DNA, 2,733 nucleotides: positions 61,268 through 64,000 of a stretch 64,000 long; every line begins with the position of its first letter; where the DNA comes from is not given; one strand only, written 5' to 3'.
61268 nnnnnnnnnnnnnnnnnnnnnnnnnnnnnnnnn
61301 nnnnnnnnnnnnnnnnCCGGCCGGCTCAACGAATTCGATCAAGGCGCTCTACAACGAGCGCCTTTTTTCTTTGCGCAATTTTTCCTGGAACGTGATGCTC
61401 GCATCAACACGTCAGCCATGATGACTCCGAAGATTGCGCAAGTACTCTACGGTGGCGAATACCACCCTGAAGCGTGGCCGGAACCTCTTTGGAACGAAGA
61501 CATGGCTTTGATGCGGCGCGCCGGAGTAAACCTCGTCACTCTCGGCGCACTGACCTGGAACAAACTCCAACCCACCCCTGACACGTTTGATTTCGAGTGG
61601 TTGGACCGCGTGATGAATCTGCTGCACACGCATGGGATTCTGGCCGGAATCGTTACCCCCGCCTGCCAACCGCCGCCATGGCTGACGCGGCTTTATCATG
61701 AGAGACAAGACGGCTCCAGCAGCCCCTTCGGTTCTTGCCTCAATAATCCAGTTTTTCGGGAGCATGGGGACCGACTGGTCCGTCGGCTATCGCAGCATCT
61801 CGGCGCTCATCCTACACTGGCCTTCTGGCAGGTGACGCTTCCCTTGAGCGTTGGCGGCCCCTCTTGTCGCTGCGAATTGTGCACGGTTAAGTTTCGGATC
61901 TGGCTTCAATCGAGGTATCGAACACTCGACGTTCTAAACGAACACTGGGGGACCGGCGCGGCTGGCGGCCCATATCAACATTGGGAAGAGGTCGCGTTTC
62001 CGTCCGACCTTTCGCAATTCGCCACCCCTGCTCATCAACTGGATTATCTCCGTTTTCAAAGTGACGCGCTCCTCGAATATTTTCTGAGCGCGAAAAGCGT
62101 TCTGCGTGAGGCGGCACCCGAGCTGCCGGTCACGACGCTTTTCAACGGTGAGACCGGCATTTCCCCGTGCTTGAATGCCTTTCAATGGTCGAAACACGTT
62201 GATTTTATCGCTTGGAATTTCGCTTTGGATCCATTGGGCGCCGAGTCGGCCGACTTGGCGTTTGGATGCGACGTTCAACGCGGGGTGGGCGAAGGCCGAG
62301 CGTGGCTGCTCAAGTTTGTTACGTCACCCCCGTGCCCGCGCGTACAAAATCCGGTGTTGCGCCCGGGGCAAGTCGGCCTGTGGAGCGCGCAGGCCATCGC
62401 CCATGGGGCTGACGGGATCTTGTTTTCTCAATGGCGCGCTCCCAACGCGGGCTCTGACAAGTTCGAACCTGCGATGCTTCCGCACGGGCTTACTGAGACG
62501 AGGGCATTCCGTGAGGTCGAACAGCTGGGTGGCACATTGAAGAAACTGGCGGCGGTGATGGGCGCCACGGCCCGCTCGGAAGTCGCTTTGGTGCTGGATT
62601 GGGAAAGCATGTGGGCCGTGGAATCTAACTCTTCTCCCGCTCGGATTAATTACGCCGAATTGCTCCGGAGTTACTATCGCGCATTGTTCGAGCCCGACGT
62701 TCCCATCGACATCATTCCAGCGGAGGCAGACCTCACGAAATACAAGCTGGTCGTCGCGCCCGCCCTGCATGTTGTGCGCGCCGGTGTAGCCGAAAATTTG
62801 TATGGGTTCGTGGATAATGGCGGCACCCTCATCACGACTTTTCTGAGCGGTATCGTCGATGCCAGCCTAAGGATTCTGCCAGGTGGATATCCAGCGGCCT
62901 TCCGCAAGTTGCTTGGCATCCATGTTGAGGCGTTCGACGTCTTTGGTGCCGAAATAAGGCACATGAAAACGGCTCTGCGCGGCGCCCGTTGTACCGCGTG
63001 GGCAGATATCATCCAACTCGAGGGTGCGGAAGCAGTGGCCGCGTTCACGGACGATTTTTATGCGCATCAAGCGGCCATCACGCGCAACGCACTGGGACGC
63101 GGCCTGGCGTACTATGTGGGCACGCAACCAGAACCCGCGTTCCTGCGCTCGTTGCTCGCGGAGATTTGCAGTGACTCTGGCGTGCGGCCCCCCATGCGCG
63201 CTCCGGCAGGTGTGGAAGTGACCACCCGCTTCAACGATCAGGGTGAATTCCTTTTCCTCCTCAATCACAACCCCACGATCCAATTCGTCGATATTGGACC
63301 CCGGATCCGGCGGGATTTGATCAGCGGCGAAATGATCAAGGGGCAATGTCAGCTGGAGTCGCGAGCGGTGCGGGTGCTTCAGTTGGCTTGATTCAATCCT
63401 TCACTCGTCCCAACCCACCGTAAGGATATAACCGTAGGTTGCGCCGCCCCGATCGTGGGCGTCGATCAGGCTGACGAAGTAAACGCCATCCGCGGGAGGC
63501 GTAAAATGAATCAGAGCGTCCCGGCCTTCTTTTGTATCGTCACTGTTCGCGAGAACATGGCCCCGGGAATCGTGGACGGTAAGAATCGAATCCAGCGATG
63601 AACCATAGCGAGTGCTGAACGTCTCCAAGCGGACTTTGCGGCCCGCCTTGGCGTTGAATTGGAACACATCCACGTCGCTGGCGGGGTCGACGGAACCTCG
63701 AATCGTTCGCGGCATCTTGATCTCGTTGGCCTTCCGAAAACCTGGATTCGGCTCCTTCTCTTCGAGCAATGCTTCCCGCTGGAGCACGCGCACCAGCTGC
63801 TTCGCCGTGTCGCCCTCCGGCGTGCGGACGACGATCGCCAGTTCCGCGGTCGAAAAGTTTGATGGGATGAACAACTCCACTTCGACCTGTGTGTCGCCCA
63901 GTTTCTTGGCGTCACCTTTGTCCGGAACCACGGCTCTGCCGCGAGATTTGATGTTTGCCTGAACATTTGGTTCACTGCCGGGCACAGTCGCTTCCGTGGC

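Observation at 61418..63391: GH42-like protein with both catalytic glutamates replaced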

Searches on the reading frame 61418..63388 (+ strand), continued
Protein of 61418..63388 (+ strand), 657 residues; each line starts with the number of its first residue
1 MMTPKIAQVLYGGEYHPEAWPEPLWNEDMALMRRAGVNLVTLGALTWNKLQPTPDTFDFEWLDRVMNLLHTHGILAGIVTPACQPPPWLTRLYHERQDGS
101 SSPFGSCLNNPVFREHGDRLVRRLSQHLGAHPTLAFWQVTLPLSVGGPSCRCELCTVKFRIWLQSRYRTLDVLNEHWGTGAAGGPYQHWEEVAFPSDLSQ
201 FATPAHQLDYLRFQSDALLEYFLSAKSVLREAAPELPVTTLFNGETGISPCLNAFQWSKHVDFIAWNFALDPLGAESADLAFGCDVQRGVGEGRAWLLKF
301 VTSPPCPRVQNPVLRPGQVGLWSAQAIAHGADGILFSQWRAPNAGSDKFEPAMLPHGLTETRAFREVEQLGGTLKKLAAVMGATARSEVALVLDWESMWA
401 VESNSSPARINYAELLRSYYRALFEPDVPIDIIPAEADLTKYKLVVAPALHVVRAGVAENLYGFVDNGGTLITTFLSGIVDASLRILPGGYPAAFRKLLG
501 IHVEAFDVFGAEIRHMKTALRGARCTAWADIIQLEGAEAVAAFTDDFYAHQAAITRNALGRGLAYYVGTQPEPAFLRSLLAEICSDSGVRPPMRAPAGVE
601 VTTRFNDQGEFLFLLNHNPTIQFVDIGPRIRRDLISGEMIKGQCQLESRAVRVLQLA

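Call 51: fold_search(model_id=the predicted structure, library=pdb)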
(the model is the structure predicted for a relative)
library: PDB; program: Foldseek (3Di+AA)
matches with E <= 10: 1456; with E <= 0.001: 579
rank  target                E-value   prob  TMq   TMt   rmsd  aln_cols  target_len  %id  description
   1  3tts_A                2.5e-71  1.00  0.94  0.91   2.3       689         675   33  Crystal structure of beta-galactosidase from Bacillus circulans sp. alkalophilus (released 2012-03-21)
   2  4oif_B                6.3e-67  1.00  0.91  0.88   2.9       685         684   31  3D structure of Gan42B, a GH42 beta-galactosidase from G. (released 2015-02-04)
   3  5dfa_A                8.3e-67  1.00  0.91  0.87   2.9       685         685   30  3D structure of the E323A catalytic mutant of Gan42B, a GH42 beta-galactosidase from G. stearothermophilus (released 2015-12-09)
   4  5dfa_B                2.1e-66  1.00  0.91  0.88   2.9       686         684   31  3D structure of the E323A catalytic mutant of Gan42B, a GH42 beta-galactosidase from G. stearothermophilus (released 2015-12-09)
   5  4oif_A                1.3e-65  1.00  0.91  0.88   2.9       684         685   31  3D structure of Gan42B, a GH42 beta-galactosidase from G. (released 2015-02-04)
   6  5e9a_B                3.1e-65  1.00  0.92  0.89   2.7       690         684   30  Crystal structure analysis of the cold-adamped beta-galactosidase from Rahnella sp. R3 (released 2016-10-26)
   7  5e9a_A                1.8e-63  1.00  0.91  0.89   2.7       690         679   29  Crystal structure analysis of the cold-adamped beta-galactosidase from Rahnella sp. R3 (released 2016-10-26)
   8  8ibt_A                3.5e-62  1.00  0.92  0.87   2.8       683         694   29  Crystal structure of GH42 beta-galactosidase BiBga42A from Bifidobacterium longum subspecies infantis E318S mutant in  (released 2023-06-07)
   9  8ibr                  1.0e-60  1.00  0.91  0.87   3.0       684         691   29  Crystal structure of GH42 beta-galactosidase BiBga42A from Bifidobacterium longum subspecies infantis in complex with gl (released 2023-06-07)
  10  8ibs_A                1.2e-60  1.00  0.91  0.87   3.0       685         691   29  Crystal structure of GH42 beta-galactosidase BiBga42A from Bifidobacterium longum subspecies infantis E160A/E318A muta (released 2023-06-07)
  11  8ibt_B                2.6e-60  1.00  0.92  0.87   2.9       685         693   29  Crystal structure of GH42 beta-galactosidase BiBga42A from Bifidobacterium longum subspecies infantis E318S mutant in  (released 2023-06-07)
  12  4ucf_C                8.5e-60  1.00  0.91  0.87   2.9       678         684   28  Crystal structure of Bifidobacterium bifidum beta-galactosidase in complex with alpha-galactose (released 2016-01-20)
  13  4uzs_C                1.9e-59  1.00  0.91  0.88   3.0       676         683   29  Crystal structure of Bifidobacterium bifidum beta-galactosidase (released 2015-09-30)
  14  4uzs_B                4.1e-59  1.00  0.91  0.88   2.8       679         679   28  Crystal structure of Bifidobacterium bifidum beta-galactosidase (released 2015-09-30)
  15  4ucf_B                4.9e-59  1.00  0.91  0.87   3.0       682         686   28  Crystal structure of Bifidobacterium bifidum beta-galactosidase in complex with alpha-galactose (released 2016-01-20)
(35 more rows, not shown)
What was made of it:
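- Foldseek TM 0.94 to 3TTS and 0.90-0.92 to the other bacterial GH42 beta-galactosidase structures (call 51).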

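Call 53: list_cluster_members(proteins=[P0001, P0004, P0012, P0014, P0033, P0039, P0044, P0054])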
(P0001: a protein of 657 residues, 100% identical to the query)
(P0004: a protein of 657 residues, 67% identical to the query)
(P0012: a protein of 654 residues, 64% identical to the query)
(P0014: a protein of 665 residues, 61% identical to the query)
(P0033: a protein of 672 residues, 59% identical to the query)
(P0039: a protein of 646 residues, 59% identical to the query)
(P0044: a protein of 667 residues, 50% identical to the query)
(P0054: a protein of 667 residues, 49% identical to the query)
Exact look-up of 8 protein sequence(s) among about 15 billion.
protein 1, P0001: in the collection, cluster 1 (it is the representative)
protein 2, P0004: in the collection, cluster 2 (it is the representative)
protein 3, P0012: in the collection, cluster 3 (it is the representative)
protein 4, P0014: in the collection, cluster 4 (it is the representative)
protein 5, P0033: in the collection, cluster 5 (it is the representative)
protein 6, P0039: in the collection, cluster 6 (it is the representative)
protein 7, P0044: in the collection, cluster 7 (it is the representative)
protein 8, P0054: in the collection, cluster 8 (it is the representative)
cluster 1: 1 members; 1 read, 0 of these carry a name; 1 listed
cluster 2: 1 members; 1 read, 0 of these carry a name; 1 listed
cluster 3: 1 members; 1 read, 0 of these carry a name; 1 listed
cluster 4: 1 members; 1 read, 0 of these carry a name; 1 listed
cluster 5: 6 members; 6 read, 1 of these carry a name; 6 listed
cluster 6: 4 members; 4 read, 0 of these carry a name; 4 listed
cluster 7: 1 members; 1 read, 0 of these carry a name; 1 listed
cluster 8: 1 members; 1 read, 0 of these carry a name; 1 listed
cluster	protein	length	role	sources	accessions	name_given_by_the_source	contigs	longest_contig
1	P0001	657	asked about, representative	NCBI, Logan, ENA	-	-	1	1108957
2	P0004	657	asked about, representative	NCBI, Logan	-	-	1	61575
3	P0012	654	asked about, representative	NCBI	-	-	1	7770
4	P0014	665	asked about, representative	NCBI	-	-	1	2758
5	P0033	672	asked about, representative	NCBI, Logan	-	-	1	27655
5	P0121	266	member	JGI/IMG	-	beta-galactosidase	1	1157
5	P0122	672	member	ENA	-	-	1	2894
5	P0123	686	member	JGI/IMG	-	-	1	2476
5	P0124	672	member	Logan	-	-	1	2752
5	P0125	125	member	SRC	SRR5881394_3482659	-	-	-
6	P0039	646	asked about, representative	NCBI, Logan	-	-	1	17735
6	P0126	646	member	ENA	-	-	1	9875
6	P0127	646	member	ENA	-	-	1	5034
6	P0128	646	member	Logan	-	-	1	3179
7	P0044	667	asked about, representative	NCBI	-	-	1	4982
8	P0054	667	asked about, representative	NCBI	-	-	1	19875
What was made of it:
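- Tried and rejected: None were returned (call 53).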

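Call 67: search_protein_representatives(alignment_id=A1)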
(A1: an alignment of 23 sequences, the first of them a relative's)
Query: 23 sequences, 658 profile positions. Proteins with E-value up to 0.001 (for the whole library): 10403; up to 1e-10: 5756; up to 1e-30: 1809. The best 150 are listed.
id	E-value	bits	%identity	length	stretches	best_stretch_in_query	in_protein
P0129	6.4e-208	708.7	-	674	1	7-655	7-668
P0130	2.1e-193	660.7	-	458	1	234-657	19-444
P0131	1.1e-192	658.3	-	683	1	5-655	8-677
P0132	6.8e-185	632.6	-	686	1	9-657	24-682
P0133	6.3e-178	609.5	-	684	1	8-656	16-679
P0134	2.5e-172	591.0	-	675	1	2-656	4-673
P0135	6.1e-170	583.1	-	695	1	3-656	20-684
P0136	1.4e-169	581.9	-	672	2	279-638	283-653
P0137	7.1e-169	579.6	-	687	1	4-657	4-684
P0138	2.0e-165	568.2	-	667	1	6-626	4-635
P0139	2.9e-165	567.7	-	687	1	7-640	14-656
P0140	3.0e-165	567.7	-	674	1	8-656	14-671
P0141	4.3e-161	553.9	-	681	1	6-656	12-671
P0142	7.5e-157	539.9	-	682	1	8-657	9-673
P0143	1.2e-156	539.2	-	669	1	2-655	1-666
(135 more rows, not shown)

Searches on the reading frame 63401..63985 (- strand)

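Call 11: search_protein_families(library=pfam, proteins=[window:63401-63985:-], max_evalue=0.001)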
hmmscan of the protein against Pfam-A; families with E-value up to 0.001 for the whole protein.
window:63401-63985:- (194 aa): 1 family
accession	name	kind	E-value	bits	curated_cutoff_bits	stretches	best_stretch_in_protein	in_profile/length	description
PF04151.21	PPC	-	5.3e-11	43.7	25.9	1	104-172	1-67/70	Bacterial pre-peptidase C-terminal domain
